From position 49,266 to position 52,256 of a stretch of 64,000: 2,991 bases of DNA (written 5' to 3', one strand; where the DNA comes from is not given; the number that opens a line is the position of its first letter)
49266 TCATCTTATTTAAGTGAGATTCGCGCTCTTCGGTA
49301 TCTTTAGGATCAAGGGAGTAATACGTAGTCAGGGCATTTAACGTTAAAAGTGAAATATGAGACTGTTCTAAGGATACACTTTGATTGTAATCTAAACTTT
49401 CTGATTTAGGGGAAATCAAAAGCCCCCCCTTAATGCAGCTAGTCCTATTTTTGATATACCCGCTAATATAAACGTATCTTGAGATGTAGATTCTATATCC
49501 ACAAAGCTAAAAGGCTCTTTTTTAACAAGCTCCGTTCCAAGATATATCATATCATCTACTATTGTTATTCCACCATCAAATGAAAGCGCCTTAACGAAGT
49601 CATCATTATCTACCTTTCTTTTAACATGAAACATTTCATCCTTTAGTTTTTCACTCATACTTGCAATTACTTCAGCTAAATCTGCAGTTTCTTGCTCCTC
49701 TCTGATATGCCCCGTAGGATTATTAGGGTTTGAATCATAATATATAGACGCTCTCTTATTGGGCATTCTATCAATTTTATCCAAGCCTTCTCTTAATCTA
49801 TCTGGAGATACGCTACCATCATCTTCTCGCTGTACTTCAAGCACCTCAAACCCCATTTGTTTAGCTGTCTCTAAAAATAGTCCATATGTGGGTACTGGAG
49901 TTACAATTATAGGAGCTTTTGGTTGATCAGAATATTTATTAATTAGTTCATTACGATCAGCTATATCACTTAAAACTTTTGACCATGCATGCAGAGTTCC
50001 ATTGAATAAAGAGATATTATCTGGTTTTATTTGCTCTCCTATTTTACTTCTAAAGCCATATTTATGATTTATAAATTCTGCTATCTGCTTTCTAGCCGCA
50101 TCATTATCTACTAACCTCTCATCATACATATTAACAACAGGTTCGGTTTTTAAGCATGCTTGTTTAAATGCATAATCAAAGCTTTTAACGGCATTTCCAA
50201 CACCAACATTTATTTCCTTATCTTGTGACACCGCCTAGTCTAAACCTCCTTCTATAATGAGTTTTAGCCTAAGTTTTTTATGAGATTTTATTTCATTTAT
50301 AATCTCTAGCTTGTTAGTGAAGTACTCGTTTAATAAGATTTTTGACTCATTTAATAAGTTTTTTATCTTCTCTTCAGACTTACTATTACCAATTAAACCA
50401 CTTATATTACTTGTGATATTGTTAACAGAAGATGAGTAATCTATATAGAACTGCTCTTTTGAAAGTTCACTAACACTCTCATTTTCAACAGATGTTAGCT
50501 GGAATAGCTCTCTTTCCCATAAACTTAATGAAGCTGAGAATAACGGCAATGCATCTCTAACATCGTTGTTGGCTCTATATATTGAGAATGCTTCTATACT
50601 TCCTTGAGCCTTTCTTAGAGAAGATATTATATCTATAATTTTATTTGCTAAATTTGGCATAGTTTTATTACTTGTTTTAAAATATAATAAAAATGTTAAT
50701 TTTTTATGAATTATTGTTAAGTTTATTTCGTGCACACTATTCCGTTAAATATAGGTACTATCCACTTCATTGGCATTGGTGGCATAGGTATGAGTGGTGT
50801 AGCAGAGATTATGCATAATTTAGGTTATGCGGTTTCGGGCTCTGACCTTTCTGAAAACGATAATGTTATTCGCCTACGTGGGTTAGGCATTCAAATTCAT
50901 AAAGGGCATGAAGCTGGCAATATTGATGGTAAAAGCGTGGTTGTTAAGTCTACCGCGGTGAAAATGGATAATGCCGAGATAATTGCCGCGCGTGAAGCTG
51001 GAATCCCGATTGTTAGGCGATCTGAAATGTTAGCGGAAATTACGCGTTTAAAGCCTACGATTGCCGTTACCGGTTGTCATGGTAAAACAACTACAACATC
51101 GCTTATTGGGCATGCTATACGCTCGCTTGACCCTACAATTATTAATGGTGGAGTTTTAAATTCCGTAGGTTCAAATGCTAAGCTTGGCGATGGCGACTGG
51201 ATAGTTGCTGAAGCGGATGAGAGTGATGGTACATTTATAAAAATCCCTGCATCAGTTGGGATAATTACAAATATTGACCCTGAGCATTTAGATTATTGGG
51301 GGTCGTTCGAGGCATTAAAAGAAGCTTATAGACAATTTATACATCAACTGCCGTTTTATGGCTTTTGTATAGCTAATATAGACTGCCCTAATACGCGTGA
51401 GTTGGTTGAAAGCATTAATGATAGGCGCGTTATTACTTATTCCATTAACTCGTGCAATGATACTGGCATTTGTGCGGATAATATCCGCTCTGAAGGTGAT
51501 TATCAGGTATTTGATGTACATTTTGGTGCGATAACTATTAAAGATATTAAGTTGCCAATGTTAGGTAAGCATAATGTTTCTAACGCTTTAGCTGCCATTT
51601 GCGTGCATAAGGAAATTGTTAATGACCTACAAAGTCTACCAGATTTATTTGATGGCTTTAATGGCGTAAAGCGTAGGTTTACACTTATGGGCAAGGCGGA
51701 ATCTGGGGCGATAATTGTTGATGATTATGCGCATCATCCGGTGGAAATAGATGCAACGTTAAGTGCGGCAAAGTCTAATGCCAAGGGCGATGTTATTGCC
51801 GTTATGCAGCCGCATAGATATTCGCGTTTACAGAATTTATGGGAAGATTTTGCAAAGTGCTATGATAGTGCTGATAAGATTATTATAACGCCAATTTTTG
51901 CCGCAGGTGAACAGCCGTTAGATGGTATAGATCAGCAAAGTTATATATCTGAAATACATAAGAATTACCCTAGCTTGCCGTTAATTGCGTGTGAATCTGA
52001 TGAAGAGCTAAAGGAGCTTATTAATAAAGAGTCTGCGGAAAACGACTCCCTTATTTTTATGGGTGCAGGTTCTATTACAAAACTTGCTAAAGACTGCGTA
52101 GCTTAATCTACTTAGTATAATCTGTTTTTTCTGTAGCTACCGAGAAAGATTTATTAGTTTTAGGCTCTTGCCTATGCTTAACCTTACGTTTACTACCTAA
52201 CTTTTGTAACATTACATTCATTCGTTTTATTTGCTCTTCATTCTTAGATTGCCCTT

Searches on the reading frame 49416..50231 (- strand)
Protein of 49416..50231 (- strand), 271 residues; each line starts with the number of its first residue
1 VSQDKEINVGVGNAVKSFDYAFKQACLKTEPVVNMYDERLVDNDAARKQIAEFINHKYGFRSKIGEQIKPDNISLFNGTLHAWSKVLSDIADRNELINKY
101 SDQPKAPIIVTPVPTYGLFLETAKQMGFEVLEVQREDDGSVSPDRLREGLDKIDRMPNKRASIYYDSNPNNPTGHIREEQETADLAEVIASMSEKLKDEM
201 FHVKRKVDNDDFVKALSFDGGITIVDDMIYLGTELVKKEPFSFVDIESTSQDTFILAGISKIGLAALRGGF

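Call 52: search_protein_families(library=pfam, proteins=[window:49416-50231:-], max_evalue=0.01)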
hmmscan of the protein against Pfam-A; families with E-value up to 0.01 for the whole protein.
window:49416-50231:- (271 aa): 1 family
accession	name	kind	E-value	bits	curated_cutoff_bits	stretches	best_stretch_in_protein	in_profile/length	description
PF00155.27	Aminotran_1_2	-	2.7e-06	27.3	19.7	1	46-190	47-176/361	Aminotransferase class I and II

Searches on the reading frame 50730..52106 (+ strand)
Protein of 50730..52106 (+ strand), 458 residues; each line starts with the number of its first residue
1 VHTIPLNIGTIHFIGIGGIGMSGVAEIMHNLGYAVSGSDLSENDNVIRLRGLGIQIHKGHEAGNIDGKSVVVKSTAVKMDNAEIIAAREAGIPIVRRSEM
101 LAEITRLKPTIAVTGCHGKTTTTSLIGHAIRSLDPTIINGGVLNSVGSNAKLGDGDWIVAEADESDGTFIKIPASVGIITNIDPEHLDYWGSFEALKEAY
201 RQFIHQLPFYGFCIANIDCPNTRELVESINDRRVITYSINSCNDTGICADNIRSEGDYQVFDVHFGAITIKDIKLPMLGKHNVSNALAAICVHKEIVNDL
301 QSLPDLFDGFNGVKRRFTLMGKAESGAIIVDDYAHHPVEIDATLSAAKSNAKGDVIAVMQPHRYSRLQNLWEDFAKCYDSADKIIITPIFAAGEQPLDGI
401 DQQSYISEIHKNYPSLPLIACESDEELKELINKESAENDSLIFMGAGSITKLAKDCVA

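Call 20: search_protein_families(library=ncbifam, proteins=[window:50730-52106:+])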
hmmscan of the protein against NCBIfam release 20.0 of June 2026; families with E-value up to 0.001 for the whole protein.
window:50730-52106:+ (458 aa): 25 families
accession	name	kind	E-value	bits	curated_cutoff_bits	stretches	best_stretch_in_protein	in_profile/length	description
TIGR01082.1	murC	equivalog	2.2e-146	488.5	335.1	1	11-455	2-447/449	UDP-N-acetylmuramate--L-alanine ligase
NF011171.0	PRK14573.1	equivalog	2e-84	284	1015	1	11-453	7-441/809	bifunctional UDP-N-acetylmuramate--L-alanine ligase/D-alanine--D-alanine ligase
TIGR01081.1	mpl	equivalog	2.5e-45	155.3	388.7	1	11-387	2-385/448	UDP-N-acetylmuramate:L-alanyl-gamma-D-glutamyl-meso-diaminopimelate ligase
NF053645.1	pMurC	equivalog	5.2e-33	114.5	560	3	13-134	3-128/492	pseudomurein biosynthesis peptide ligase pMurC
NF001126.0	PRK00139.1-4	equivalog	1.2e-28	99.9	373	1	175-359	195-374/486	UDP-N-acetylmuramoyl-L-alanyl-D-glutamate--2,6-diaminopimelate ligase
TIGR01087.1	murD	equivalog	4.4e-27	95.3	211.95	1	11-331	2-322/441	UDP-N-acetylmuramoyl-L-alanine--D-glutamate ligase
TIGR01085.1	murE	subfamily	2e-25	89.7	257.3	1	175-359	179-364/472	UDP-N-acetylmuramyl-tripeptide synthetase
NF008896.0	PRK11929.1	equivalog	5.9e-23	80.7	1023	1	175-357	203-389/965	bifunctional UDP-N-acetylmuramoyl-L-alanyl-D-glutamate--2,6-diaminopimelate ligase MurE/UDP-N-acetylmuramoyl-tripeptide--D-alanyl-D-alanine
NF001124.0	PRK00139.1-2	equivalog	1.5e-22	80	476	1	174-359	199-383/500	UDP-N-acetylmuramoyl-L-alanyl-D-glutamate--2,6-diaminopimelate ligase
TIGR01143.1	murF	subfamily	8.1e-21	74.4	288.6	1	175-358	151-330/418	UDP-N-acetylmuramoyl-tripeptide--D-alanyl-D-alanine ligase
NF001123.0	PRK00139.1-1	equivalog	1.2e-18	67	586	1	173-359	196-382/493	UDP-N-acetylmuramoyl-L-alanyl-D-glutamate--2,6-diaminopimelate ligase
NF053648.1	pMurE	equivalog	1.6e-18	66.7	600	1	172-371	188-371/464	pseudomurein biosynthesis peptide ligase pMurE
NF008041.0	PRK10773.1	equivalog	1.2e-15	57.3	551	1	176-333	178-334/453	UDP-N-acetylmuramoyl-tripeptide--D-alanyl-D-alanine ligase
NF053646.1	pMurD1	equivalog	8.1e-12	44.5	610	1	170-451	181-446/465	pseudomurein biosynthesis peptide ligase pMurD1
NF010628.0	PRK14022.1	equivalog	1e-11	44.3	536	1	175-447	202-456/483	UDP-N-acetylmuramoyl-L-alanyl-D-glutamate--L-lysine ligase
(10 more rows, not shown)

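Call 36: find_homologous_proteins(query=window:50730-52106:+)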
Query window:50730-52106:+ (458 aa): 8000 proteins with E <= 0.001 among 8000 candidates; the best 120 are listed.
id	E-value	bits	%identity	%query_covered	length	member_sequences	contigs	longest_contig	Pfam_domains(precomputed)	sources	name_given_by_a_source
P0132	0.0e+0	1036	100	100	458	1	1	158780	PF02875.27,PF08245.19,PF01225.31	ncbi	-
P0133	1.2e-157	543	56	99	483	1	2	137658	PF02875.27,PF08245.19,PF01225.31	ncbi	-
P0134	1.9e-156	539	55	99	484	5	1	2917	PF02875.27,PF08245.19,PF01225.31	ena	-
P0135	1.1e-154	533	54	99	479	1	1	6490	PF02875.27,PF08245.19,PF01225.31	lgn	-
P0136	6.8e-154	531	54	99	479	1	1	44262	PF02875.27,PF08245.19,PF01225.31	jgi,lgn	-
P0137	2.7e-153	529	53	99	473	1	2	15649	PF02875.27,PF08245.19,PF01225.31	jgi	jgi:UDP-N-acetylmuramate--alanine ligase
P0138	1.3e-152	527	52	100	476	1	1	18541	PF02875.27,PF08245.19,PF01225.31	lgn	-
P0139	3.5e-152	525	56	98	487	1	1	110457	PF02875.27,PF08245.19,PF01225.31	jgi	jgi:UDP-N-acetylmuramate--alanine ligase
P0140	4.9e-152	525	53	99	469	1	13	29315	PF02875.27,PF08245.19,PF01225.31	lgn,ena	-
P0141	5.0e-152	525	54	99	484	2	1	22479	PF02875.27,PF08245.19,PF01225.31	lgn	-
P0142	9.5e-152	524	53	99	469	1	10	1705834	PF02875.27,PF08245.19,PF01225.31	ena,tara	tara:strand:+ start:71039 stop:72448 length:1410 start_codon:yes stop_codon:yes gene_type:complete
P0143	1.2e-151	523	52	99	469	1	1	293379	PF02875.27,PF08245.19,PF01225.31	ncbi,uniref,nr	ncbi:UDP-N-acetylmuramate--L-alanine ligase [Thalassospira australica]|uniref:UDP-N-acetylmuramate--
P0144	1.3e-151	523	52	99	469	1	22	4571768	PF02875.27,PF08245.19,PF01225.31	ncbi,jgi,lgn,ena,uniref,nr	ncbi:UDP-N-acetylmuramate--L-alanine ligase [Thalassospira lucentensis]|jgi:UDP-N-acetylmuramate--al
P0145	1.4e-151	523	53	99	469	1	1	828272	PF02875.27,PF08245.19,PF01225.31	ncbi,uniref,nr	ncbi:UDP-N-acetylmuramate--L-alanine ligase [Thalassospira lohafexi]|uniref:UDP-N-acetylmuramate--L-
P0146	3.6e-151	522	52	99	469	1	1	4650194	PF02875.27,PF08245.19,PF01225.31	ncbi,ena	-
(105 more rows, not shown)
